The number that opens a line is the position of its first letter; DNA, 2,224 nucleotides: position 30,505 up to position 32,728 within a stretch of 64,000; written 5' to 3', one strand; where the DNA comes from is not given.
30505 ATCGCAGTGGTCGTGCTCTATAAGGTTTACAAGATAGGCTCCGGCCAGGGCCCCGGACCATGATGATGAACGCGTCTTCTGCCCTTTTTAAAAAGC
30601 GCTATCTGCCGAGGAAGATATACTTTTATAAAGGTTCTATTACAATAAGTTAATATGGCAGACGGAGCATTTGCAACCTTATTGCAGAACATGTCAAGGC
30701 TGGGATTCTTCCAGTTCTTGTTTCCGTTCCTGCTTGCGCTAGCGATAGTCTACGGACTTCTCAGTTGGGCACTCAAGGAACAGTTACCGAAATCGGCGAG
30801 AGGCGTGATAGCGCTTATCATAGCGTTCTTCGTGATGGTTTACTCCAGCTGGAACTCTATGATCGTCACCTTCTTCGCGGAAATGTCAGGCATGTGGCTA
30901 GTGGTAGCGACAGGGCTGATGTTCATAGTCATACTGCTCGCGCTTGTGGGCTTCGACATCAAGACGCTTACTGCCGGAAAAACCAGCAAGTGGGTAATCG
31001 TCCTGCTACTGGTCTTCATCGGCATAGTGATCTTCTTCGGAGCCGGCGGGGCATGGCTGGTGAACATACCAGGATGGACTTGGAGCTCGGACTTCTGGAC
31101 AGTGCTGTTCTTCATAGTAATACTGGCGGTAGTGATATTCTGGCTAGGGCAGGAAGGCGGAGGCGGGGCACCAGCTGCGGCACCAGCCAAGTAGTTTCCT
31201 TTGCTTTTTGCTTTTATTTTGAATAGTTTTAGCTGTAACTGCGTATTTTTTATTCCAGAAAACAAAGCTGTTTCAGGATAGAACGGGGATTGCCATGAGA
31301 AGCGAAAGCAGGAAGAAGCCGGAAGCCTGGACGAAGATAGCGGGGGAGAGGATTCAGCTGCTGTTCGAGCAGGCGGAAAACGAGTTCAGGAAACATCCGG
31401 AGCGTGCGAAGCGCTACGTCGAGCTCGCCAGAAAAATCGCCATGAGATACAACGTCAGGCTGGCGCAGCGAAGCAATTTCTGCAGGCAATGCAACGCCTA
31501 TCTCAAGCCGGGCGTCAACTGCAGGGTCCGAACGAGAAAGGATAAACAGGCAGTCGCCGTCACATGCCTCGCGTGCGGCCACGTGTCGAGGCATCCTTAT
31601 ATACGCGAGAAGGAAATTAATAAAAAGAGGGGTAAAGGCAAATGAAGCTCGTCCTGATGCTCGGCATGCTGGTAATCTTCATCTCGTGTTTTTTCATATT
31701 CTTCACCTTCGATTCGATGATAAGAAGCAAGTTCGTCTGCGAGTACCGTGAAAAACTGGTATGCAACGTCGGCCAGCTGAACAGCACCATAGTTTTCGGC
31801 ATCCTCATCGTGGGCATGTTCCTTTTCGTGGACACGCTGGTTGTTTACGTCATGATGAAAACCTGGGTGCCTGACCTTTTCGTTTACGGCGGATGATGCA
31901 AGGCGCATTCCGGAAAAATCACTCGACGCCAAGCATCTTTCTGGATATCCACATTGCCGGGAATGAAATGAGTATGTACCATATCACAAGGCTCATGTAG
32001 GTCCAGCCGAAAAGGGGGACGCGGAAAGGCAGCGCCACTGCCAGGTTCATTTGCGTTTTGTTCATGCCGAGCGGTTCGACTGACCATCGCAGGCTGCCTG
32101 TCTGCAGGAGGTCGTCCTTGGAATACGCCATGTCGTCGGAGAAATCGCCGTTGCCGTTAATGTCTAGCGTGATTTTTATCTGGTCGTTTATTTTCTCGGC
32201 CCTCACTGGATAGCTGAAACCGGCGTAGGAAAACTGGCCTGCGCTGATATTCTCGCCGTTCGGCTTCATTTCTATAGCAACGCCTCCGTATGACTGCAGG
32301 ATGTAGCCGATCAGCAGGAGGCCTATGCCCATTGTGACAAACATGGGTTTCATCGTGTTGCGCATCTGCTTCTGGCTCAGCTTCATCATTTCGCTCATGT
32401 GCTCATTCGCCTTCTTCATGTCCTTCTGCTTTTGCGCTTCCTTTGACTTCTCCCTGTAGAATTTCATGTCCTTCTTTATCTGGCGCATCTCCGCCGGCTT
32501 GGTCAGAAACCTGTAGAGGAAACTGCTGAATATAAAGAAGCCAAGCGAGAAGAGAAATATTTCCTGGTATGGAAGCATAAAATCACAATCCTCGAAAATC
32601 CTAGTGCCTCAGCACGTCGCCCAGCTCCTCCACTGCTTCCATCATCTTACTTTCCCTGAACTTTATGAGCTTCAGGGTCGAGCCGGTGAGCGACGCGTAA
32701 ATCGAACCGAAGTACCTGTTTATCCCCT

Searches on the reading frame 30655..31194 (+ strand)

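Call 54: search_protein_families(library=pfam, proteins=[window:30655-31194:+], max_evalue=0.01)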
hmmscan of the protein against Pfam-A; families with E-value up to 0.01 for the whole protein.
window:30655-31194:+ (179 aa): 1 family
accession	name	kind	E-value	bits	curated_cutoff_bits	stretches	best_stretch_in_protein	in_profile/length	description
PF09843.14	DUF2070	-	0.007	15.2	30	1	15-162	38-170/561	Predicted membrane protein (DUF2070)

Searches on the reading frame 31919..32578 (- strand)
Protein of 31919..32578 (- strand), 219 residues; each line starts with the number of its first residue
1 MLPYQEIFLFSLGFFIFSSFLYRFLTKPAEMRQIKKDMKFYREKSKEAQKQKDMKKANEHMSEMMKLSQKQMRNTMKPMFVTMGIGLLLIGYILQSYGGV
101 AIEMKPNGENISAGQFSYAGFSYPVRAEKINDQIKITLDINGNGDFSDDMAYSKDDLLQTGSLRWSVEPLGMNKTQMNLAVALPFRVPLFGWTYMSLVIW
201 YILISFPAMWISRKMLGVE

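Call 90: search_protein_families(library=pfam, proteins=[window:31919-32578:-], max_evalue=0.001)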
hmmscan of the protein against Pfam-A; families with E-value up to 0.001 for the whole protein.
window:31919-32578:- (219 aa): 1 family
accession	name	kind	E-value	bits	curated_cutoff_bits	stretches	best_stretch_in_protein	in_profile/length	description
PF01956.21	EMC3_TMCO1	-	8.9e-09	35.8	27.1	1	7-101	19-116/169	Integral membrane protein EMC3/TMCO1-like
